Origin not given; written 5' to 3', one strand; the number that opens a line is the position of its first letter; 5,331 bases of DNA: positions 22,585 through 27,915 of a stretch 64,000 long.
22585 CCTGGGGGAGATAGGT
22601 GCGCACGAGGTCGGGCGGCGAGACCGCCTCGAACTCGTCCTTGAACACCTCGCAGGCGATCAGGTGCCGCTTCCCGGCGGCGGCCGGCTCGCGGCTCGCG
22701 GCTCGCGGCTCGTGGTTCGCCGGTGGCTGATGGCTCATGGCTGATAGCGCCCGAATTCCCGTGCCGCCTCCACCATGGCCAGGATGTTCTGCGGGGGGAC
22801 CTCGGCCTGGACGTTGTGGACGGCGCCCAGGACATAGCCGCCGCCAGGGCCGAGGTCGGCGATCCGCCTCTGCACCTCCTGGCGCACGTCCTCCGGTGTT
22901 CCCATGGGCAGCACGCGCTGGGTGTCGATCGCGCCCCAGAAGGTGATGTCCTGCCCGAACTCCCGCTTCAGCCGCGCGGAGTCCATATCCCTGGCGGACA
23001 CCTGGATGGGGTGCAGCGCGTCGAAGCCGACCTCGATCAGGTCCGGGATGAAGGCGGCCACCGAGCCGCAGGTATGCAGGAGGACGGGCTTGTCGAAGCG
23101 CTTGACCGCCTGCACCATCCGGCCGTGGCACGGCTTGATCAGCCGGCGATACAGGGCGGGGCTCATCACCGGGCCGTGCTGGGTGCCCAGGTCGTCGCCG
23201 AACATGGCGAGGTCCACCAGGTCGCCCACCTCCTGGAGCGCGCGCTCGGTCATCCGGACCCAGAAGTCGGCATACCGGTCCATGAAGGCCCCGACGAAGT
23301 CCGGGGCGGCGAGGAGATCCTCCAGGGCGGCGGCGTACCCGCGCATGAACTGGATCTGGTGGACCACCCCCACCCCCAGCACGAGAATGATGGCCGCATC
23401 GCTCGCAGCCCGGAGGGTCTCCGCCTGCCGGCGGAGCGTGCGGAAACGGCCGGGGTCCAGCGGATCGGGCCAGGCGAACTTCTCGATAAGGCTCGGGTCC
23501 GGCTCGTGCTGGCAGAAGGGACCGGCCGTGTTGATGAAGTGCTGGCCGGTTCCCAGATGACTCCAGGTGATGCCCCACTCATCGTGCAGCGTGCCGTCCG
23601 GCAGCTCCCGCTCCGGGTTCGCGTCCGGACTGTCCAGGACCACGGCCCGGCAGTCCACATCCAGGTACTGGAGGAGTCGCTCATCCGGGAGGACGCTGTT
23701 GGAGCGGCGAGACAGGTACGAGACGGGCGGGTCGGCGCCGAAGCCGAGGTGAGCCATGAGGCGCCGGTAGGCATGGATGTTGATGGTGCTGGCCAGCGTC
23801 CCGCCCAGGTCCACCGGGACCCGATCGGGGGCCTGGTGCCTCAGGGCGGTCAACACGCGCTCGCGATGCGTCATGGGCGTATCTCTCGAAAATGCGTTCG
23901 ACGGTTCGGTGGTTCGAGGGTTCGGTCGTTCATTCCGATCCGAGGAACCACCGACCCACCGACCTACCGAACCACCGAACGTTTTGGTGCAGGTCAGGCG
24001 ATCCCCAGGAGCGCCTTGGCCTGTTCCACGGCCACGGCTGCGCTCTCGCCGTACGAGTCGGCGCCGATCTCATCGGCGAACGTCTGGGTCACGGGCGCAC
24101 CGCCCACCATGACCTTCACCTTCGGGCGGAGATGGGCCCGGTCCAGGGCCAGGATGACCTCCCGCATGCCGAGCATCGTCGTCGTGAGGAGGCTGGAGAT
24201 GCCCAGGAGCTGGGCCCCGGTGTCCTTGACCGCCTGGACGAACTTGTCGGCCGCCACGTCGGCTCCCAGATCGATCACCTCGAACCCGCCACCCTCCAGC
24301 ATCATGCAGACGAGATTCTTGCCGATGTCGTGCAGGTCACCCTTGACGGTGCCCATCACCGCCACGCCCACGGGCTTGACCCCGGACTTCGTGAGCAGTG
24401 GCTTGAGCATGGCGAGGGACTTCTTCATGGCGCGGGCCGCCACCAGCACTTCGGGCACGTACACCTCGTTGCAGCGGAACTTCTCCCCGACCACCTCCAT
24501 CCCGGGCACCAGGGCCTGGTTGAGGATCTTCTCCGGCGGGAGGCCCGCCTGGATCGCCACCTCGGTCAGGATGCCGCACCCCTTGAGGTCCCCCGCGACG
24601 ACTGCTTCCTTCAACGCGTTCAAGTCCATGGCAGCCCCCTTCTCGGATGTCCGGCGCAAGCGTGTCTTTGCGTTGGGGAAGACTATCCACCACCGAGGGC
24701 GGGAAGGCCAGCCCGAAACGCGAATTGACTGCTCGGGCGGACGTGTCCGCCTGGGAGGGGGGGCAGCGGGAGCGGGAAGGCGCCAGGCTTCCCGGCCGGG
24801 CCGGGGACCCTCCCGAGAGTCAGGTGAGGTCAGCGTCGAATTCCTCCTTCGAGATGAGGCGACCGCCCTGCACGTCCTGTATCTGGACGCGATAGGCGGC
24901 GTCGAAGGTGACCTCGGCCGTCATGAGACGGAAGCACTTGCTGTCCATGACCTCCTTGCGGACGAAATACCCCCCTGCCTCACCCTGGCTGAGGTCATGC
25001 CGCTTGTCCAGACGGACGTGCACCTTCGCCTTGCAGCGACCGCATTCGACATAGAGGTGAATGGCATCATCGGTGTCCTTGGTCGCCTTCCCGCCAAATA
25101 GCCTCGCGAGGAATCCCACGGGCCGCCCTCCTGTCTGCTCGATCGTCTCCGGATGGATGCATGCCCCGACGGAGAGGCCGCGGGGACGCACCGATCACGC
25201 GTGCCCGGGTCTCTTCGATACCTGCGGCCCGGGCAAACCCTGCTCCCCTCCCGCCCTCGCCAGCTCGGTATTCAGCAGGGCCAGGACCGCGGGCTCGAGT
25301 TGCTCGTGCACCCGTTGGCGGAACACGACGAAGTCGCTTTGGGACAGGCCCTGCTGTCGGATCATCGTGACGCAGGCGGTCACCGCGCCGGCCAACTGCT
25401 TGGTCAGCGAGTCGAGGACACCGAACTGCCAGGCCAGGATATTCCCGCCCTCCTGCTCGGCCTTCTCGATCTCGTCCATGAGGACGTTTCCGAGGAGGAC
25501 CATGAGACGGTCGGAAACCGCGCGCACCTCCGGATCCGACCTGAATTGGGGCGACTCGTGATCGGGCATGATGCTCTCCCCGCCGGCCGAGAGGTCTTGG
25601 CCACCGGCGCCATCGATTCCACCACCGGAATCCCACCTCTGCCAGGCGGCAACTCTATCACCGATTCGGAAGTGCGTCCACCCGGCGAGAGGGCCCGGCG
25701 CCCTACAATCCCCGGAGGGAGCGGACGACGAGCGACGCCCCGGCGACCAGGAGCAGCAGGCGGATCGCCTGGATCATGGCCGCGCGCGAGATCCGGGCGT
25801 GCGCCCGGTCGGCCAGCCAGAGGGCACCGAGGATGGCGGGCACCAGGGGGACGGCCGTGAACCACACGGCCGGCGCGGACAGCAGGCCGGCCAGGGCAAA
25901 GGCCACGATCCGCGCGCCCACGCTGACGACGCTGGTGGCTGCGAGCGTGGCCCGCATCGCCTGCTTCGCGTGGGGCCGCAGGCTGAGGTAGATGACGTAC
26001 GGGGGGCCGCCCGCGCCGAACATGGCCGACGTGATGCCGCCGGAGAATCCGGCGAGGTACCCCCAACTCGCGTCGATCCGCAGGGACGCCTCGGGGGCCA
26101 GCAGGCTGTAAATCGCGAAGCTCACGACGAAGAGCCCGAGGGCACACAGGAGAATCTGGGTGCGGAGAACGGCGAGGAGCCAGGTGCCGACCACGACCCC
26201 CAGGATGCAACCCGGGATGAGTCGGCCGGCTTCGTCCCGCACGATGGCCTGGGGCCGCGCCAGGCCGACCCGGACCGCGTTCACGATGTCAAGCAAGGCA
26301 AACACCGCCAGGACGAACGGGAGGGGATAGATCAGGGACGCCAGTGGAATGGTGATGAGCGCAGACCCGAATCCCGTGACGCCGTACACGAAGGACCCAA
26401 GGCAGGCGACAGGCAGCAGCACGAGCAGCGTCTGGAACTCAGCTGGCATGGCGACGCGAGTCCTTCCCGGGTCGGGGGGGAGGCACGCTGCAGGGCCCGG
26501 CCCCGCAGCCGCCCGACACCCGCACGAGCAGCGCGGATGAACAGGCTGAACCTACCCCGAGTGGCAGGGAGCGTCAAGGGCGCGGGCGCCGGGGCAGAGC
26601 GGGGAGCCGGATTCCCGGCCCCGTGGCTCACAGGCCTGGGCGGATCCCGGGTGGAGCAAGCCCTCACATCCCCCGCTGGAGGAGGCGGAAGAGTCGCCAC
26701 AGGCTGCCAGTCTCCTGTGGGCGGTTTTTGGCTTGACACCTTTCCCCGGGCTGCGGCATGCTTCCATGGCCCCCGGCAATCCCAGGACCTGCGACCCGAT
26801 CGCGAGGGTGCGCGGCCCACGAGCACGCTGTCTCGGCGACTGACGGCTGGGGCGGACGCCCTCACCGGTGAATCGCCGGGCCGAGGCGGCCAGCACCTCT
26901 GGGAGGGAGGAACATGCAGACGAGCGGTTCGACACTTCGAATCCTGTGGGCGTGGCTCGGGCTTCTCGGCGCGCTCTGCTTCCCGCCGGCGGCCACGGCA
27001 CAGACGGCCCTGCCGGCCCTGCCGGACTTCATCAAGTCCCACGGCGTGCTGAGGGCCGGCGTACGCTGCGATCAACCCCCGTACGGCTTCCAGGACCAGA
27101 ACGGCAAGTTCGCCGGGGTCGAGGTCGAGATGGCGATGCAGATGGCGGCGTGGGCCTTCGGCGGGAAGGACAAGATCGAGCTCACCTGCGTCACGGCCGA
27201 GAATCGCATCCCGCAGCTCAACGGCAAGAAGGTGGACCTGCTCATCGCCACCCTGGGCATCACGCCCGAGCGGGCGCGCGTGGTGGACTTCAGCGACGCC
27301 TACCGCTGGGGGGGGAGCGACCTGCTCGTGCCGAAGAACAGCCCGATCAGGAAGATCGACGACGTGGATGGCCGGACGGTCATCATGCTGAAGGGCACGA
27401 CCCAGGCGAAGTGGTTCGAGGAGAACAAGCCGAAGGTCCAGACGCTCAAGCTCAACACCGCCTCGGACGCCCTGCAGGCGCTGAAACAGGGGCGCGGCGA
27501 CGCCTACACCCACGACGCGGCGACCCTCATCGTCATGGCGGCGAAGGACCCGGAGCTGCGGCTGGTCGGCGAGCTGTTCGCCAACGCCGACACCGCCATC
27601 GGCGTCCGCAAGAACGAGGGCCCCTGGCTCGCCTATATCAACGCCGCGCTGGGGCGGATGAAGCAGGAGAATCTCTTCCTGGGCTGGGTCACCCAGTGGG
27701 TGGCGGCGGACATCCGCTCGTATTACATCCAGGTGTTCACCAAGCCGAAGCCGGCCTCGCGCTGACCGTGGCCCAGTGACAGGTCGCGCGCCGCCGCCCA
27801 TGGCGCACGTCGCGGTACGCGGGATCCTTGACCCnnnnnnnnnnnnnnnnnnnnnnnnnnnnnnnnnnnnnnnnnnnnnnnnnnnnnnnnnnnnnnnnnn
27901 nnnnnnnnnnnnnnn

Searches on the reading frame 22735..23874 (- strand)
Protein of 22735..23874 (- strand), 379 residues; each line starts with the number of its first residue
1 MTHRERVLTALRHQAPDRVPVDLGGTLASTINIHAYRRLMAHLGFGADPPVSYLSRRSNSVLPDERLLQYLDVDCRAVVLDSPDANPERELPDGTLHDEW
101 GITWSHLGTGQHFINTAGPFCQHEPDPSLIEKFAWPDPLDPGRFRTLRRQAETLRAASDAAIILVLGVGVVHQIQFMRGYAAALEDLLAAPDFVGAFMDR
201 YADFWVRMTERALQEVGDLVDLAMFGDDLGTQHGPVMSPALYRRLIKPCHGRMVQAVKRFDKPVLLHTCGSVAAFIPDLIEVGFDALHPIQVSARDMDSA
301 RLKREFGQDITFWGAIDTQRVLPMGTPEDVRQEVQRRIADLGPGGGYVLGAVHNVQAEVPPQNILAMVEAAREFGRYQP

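Call 42: search_protein_families(library=pfam, proteins=[window:22735-23874:-], max_evalue=0.00001)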
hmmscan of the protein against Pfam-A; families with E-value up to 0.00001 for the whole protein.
window:22735-23874:- (379 aa): 1 family
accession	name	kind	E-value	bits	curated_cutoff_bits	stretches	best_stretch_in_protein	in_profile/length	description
PF01208.23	URO-D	-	9.9e-31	107.4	23.9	1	106-373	80-345/346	Uroporphyrinogen decarboxylase (URO-D)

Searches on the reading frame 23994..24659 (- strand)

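Call 42: search_protein_families(library=pfam, proteins=[window:23994-24659:-], max_evalue=0.00001)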
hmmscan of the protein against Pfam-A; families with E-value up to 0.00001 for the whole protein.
window:23994-24659:- (221 aa): 2 families
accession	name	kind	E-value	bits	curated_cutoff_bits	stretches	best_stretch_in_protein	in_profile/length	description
PF02310.24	B12-binding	-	1.3e-28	99.7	32.1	1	99-211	2-120/121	B12 binding domain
PF02607.22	B12-binding_2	-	3.4e-21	75.7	23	1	14-86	3-74/74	B12 binding domain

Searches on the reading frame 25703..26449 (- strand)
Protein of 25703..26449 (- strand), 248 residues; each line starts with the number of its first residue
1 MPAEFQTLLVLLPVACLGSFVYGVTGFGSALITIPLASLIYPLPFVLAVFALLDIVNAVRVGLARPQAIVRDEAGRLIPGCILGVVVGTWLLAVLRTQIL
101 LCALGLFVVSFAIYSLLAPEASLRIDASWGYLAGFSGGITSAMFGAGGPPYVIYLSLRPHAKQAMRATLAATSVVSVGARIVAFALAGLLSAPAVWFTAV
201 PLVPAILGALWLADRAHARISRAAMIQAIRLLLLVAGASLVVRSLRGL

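Call 8: search_protein_families(library=pfam, proteins=[window:25703-26449:-], max_evalue=0.00001)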
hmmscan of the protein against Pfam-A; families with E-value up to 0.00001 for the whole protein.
window:25703-26449:- (248 aa): 1 family
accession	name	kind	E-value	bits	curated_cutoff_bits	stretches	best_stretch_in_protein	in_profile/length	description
PF01925.25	TauE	-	4.2e-23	82.7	32.6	1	12-239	2-236/237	Sulfite exporter TauE/SafE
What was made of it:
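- A TauE-family sulfite exporter lies at 25703-26449 (call 8).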

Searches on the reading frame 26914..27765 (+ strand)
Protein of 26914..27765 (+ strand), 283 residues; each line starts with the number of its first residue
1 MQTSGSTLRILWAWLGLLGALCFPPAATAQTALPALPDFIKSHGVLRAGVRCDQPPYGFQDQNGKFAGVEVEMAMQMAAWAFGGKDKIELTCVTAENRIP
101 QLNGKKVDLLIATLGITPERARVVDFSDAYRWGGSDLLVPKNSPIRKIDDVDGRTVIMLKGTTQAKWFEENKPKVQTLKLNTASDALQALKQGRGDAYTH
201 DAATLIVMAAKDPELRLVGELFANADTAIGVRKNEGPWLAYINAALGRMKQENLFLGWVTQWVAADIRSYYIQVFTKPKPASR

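Call 8: search_protein_families(library=pfam, proteins=[window:26914-27765:+], max_evalue=0.00001)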
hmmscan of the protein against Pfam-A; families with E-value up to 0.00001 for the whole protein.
window:26914-27765:+ (283 aa): 1 family
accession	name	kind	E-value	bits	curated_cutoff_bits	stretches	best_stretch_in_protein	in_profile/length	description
PF00497.25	SBP_bac_3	-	7.5e-27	94.1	26.4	1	46-262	1-129/132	Bacterial extracellular solute-binding proteins, family 3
